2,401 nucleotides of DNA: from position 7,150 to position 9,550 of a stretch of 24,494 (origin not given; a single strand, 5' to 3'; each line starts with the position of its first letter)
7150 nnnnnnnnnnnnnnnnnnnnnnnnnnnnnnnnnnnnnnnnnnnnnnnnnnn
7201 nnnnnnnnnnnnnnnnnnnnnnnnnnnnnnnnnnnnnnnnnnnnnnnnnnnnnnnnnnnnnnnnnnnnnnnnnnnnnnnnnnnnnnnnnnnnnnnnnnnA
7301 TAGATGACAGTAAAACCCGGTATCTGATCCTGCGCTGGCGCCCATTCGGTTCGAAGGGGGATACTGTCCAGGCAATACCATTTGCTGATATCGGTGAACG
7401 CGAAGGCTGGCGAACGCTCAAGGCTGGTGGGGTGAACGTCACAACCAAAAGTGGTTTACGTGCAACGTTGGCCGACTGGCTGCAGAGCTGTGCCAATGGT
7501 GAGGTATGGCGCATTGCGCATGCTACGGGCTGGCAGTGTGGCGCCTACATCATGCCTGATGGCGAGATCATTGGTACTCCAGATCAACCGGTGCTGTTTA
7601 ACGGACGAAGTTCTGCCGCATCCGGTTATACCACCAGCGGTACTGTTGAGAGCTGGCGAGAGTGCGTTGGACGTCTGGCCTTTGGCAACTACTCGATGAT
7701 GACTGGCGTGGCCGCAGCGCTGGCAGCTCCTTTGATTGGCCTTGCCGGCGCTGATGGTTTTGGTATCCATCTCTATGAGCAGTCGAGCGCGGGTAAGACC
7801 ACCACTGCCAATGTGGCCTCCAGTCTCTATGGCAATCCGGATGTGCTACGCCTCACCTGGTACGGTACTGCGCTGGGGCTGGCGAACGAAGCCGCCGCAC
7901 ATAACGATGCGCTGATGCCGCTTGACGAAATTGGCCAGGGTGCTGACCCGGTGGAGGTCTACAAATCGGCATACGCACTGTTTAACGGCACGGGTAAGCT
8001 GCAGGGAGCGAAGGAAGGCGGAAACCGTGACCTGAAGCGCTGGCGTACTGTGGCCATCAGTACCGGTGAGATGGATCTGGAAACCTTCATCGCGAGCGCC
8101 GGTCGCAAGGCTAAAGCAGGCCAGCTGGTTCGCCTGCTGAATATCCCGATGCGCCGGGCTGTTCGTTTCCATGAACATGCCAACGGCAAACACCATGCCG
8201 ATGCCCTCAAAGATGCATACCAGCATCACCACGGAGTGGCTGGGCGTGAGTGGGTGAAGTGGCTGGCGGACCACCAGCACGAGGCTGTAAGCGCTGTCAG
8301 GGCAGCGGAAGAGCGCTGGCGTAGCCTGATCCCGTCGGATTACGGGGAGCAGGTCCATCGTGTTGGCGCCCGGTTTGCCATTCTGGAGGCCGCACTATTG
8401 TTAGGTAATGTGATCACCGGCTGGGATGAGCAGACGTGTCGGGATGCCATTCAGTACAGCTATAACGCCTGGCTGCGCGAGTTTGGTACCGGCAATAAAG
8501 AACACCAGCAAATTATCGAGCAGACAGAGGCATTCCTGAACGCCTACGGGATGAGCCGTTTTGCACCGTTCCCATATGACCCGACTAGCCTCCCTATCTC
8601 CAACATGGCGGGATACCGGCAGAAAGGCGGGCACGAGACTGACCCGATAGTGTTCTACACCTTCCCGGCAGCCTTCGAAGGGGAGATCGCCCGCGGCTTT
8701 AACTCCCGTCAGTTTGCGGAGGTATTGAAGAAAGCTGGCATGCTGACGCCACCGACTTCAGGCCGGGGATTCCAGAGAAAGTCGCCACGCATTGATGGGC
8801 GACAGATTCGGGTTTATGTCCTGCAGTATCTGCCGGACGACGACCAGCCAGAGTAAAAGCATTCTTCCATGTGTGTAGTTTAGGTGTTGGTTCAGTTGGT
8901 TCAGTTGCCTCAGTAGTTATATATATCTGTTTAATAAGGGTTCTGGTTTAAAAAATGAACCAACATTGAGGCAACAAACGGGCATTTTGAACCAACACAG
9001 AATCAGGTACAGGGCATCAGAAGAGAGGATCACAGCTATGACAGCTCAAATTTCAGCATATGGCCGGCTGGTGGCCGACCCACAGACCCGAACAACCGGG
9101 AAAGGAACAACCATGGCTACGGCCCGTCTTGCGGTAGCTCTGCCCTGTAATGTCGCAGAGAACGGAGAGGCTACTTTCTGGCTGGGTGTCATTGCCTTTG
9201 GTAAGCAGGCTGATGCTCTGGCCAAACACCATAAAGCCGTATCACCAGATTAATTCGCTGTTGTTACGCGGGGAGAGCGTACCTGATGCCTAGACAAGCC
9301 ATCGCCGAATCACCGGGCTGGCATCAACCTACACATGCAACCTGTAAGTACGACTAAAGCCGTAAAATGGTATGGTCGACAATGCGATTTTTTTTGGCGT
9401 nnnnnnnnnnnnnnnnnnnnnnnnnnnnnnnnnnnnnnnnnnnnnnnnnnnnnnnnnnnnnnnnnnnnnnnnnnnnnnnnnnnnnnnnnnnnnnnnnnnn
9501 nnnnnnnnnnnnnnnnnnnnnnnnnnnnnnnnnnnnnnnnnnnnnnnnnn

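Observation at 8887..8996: Six 9-mer iterons in inverted clusters around an AT-rich spacer, directly after the primase-helicase gene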

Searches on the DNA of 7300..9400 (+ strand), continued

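Call 92: get_annotated_region(hit=H78, flank=20000)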
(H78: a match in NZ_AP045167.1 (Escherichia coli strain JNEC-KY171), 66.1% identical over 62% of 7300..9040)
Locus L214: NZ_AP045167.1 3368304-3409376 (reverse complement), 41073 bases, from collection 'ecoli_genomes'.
description: Escherichia coli strain JNEC-KY171 chromosome, complete genome
organism: Escherichia coli strain JNEC-KY171 (NCBI taxid 562)
replicon: chromosome; assembly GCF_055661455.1
host: Homo sapiens; source: clinical; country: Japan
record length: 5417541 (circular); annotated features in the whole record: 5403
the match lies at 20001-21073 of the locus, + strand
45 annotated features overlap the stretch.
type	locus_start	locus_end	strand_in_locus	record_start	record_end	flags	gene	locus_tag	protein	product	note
CDS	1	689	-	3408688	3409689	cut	ltaE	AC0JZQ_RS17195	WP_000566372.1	low-specificity L-threonine aldolase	-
CDS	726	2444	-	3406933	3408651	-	poxB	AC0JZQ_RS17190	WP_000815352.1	ubiquinone-dependent pyruvate dehydrogenase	-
CDS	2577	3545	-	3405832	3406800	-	hcr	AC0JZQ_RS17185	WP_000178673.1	NADH oxidoreductase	-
CDS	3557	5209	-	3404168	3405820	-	hcp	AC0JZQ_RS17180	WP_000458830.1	hydroxylamine reductase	-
CDS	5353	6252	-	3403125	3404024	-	lysO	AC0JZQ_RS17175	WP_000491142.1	L-lysine exporter LysO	-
CDS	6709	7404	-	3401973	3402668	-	aqpZ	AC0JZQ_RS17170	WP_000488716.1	aquaporin Z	-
CDS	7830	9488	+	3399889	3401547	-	ybjD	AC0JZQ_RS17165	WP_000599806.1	ATP-dependent endonuclease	-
CDS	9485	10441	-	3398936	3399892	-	ybjX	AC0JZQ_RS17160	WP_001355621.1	VirK/YbjX family protein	-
CDS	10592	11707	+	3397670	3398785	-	macA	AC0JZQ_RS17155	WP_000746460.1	macrolide transporter subunit MacA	-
CDS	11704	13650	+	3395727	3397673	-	macB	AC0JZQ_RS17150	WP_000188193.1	macrolide ABC transporter ATP-binding protein/permease MacB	-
CDS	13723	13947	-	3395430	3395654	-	cspD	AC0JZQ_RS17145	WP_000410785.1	cold shock-like protein CspD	-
CDS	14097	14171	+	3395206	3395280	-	yljB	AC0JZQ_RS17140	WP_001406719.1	protein YljB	-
CDS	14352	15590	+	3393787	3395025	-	-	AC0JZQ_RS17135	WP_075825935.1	tyrosine-type recombinase/integrase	-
CDS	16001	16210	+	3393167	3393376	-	-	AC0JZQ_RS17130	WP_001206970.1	helix-turn-helix transcriptional regulator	-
CDS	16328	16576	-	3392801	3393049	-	-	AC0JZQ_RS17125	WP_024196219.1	hypothetical protein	-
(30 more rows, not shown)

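Call 95: search_dna_similar(query=L209:23009-23150:+, collection=ecoli_genomes, mode=near, max_rows=25, rows=spread)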
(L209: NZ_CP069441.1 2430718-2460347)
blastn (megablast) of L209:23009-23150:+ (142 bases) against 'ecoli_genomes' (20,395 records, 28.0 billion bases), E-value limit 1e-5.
Records with a match: 529; places in all: 942; records where one place covers at least 80% of the query: 196.
Genomes with a match: 527 of 5426; with a place that covers at least 80% of the query: 196. Places per genome that has any: lowest 1, median 2, highest 6. On chromosomes: 940 places; on plasmids: 2.
Best place of each record, by identity: >=99% 30; 95-99% 122; 90-95% 2; 80-90% 375.
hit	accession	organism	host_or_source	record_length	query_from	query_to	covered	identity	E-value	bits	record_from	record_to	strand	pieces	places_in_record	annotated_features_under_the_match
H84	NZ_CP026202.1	Escherichia coli strain ECONIH5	-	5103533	1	142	100%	100.0%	2e-67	263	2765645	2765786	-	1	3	none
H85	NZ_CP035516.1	Escherichia coli strain U14A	Homo sapiens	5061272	1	142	100%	99.3%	8e-66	257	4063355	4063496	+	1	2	none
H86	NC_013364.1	Escherichia coli O111:H- str. 11128 strain 11128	-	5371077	1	142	100%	98.6%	4e-64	252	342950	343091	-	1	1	none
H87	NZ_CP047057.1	Escherichia coli NC101 strain NC101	Mus musculus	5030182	1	142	100%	98.6%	4e-64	252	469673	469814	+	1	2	none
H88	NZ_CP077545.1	Escherichia coli O111:H8 strain 08-4347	Homo sapiens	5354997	1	142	100%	98.6%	4e-64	252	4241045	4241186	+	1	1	none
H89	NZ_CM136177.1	Escherichia coli strain PRO_A-1028-6W-A_ESBL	Homo sapiens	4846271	1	142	100%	98.6%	4e-64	252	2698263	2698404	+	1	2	none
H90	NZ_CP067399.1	Escherichia coli strain XJW9B263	Bovine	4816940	1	142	100%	97.9%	2e-62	246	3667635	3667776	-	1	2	none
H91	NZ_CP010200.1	Escherichia coli strain M10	mouse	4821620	9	142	94%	86.0%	2e-31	143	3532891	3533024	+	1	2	none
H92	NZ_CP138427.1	Escherichia coli strain 21EVA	Homo sapiens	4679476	9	142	94%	86.0%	2e-31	143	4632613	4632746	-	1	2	none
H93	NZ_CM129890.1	Escherichia coli strain MB06101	seawater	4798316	31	142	79%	87.9%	2e-16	165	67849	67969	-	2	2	none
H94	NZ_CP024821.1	Escherichia coli strain CREC-591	Homo sapiens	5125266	31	142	79%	86.0%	4e-24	119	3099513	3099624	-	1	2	none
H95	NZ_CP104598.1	Escherichia coli strain AHM8C160RI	chicken feces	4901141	31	142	79%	86.0%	4e-24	119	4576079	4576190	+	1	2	none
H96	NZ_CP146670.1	Escherichia coli strain MS 21-1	Homo sapiens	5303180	31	142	79%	86.0%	4e-24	119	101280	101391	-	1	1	none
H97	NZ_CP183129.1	Escherichia coli strain 755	Homo sapiens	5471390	31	142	79%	86.0%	4e-24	119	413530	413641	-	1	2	none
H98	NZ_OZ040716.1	Escherichia coli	-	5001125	31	142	79%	86.0%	4e-24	119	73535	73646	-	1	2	none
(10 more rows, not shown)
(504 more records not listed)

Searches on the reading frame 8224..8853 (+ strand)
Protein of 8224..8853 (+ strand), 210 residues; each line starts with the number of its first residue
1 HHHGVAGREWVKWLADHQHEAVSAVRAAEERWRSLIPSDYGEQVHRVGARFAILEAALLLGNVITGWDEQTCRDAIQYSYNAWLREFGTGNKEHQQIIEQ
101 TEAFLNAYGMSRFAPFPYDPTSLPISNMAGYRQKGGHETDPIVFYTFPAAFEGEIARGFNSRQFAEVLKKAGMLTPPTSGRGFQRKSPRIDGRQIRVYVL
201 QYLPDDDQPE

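Call 69: search_solved_structures(query=A3, max_evalue=10, show_alignments=2)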
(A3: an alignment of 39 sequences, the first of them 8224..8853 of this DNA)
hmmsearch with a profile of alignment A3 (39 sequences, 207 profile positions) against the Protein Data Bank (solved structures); distinct sequences matched with E-value up to 10: 1.
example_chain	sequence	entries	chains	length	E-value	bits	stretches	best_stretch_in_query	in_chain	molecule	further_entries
4iiw_A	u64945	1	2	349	1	12.2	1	125-168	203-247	Lmo1499 protein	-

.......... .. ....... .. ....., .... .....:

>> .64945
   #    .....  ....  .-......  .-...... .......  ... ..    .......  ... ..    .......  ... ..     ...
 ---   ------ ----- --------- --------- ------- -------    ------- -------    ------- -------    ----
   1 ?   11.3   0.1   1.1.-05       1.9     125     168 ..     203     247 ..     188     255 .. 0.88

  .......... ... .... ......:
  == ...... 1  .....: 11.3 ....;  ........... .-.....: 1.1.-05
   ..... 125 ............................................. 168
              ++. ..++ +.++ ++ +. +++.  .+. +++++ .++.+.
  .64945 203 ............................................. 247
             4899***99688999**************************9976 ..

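Call 70: find_homologous_proteins(query=A3, max_evalue=0.00001)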
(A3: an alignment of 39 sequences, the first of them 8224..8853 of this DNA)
Query A3 (39 sequences) (210 aa, profile of the alignment): 172 proteins with E <= 0.00001 among 4798 candidates; the best 120 are listed.
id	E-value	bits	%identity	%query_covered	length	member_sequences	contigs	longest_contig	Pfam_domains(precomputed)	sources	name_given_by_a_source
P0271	8.1e-100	351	80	98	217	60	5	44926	-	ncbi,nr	ncbi:TPA: DUF927 domain-containing protein, partial [Escherichia coli]|nr:DUF927 domain-containing p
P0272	1.4e-98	347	79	100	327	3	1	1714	PF06048.18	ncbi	ncbi:TPA: DUF927 domain-containing protein, partial [Enterobacter cloacae]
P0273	1.7e-98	346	78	100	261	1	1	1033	-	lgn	-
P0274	3.7e-97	342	77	100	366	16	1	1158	PF06048.18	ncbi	ncbi:MAG: DUF927 domain-containing protein, partial [Pantoea sp.]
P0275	1.0e-95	337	73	97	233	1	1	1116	-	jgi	jgi:putative DNA primase/helicase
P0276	1.1e-95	337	75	100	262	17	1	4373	-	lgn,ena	-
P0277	1.3e-95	337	75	100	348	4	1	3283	PF06048.18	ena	-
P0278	1.6e-94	333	71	97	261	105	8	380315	-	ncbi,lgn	-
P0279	5.2e-94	332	71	100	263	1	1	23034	-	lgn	-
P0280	3.9e-93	329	75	99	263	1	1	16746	-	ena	-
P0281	6.9e-91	322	65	99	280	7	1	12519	-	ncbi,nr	ncbi:DNA primase, partial [Providencia rettgeri]|nr:DNA primase [Providencia rettgeri]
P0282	1.4e-90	321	98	90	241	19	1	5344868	-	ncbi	-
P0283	4.9e-90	319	70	100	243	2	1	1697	-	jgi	-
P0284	1.6e-89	317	76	95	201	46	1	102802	-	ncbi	ncbi:TPA: DNA primase, partial [Escherichia coli]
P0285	2.4e-88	313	62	98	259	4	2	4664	-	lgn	-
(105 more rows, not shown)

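Call 76: predict_structure(alignment_id=A4)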
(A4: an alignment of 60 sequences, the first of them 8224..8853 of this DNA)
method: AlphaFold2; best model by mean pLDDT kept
length: 210 residues; sequences in the alignment: 60
mean_pLDDT: 90.4   pTM: 0.65
mean pLDDT of the five models: 90.4, 88.7, 88.5, 87.6, 87.7
residues with pLDDT >= 90: 146; 70-90: 56; 50-70: 2; < 50: 6
segments of 3 or more residues with pLDDT < 50: 207-210
pLDDT, mean of each block of 10 residues (from residue 1): 71 90 96 91 90 96 92 97 88 90 95 91 90 88 96 97 95 93 92 93 65
secondary structure, 60 per line:
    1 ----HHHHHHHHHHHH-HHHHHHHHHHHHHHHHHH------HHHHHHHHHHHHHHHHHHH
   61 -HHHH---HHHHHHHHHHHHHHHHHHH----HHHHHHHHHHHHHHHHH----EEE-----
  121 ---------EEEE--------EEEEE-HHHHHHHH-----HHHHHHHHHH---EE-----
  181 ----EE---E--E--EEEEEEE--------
elements in order: H5-16 H18-35 H42-60 H62-65 H69-87 H92-108 E113-115 E130-133 E142-146 H148-155 H161-170 E196-202

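Call 78: fold_search(model_id=the predicted structure, library=pdb)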
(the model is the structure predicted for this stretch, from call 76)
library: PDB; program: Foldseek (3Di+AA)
matches with E <= 10: 79; with E <= 0.001: 3
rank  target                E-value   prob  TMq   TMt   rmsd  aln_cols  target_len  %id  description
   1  8tch_B                6.7e-06  1.00  0.59  0.29   4.5       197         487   15  Initiation of replication protein with helicase activity encoded by Pathogenicity Island SaPIBov1 (released 2024-07-03)
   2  5dgk_A                1.2e-04  1.00  0.59  0.27   4.7       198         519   16  SCCmec type IV Cch - active helicase (released 2016-08-24)
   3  5dgk_B                4.1e-04  1.00  0.57  0.26   4.1       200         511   14  SCCmec type IV Cch - active helicase (released 2016-08-24)
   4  5vfx_H                1.3e-01  0.99  0.24  0.50   1.8        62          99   10  Structure of an accessory protein of the pCW3 relaxosome in complex with the origin of transfer (oriT) DNA (released 2018-04-18)
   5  5vfx_A                1.4e-01  0.99  0.25  0.50   1.6        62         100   10  Structure of an accessory protein of the pCW3 relaxosome in complex with the origin of transfer (oriT) DNA (released 2018-04-18)
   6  5vfx_F                1.4e-01  0.99  0.25  0.49   1.7        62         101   10  Structure of an accessory protein of the pCW3 relaxosome in complex with the origin of transfer (oriT) DNA (released 2018-04-18)
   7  5vfx_D                1.4e-01  0.99  0.25  0.50   2.1        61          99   10  Structure of an accessory protein of the pCW3 relaxosome in complex with the origin of transfer (oriT) DNA (released 2018-04-18)
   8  5vfy_D                2.3e-01  0.98  0.25  0.48   2.0        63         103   11  Structure of an accessory protein of the pCW3 relaxosome (released 2018-04-18)
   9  5vfy_C                2.3e-01  0.95  0.31  0.57   5.3       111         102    9  Structure of an accessory protein of the pCW3 relaxosome (released 2018-04-18)
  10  6cww_A                2.9e-01  0.09  0.16  0.17  17.6       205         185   11  Cs H-NOX mutant with unnatural amino acid 4-cyano-L-phenylalanine at site 5 (released 2018-05-16)
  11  9dd0_C                4.0e-01  0.14  0.18  0.17  17.1       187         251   13  Designed allosteric facilitated dissociation switch AS1 in complex state TH with methylated lysines, crystal #2 (released 2025-08-20)
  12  5vfy_A                6.4e-01  0.93  0.25  0.49   1.7        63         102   11  Structure of an accessory protein of the pCW3 relaxosome (released 2018-04-18)
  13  5iuk_E                8.1e-01  0.07  0.18  0.18  18.2       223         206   12  Crystal structure of the DesK-DesR complex in the phosphotransfer state with high Mg2+ (150 mM) (released 2016-12-21)
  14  9dd3_A                9.1e-01  0.10  0.19  0.17  16.8       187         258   12  Crystal Structure of Designed allosteric facilitated dissociation switch AS5 in complex state HE (released 2025-08-20)
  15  5iul_E                1.1e+00  0.05  0.16  0.16  17.9       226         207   12  Crystal structure of the DesK-DesR complex in the phosphotransfer state with high Mg2+ (150 mM) and BeF3 (released 2016-12-21)
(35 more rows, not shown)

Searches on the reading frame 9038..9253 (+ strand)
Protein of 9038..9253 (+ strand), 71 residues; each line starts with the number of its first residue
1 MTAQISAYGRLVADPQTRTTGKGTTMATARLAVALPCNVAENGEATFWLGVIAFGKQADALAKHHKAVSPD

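Call 10: search_protein_families(library=pfam, proteins=[window:9038-9253:+], max_evalue=0.01)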
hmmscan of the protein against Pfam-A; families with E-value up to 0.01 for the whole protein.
window:9038-9253:+ (71 aa): 1 family
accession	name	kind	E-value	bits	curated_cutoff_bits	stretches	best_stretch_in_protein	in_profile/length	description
PF00436.31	SSB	-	5e-07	30.2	26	1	4-64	3-65/104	Single-strand binding protein family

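Call 11: search_protein_families(library=phrogs, proteins=[window:9038-9253:+], max_evalue=0.001)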
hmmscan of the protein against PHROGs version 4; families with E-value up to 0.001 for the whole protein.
window:9038-9253:+ (71 aa): 1 family
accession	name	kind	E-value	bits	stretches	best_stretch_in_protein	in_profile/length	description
phrog_44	-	DNA, RNA and nucleotide metabolism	1.2e-16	62.3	1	1-66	86-153/271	single strand DNA binding protein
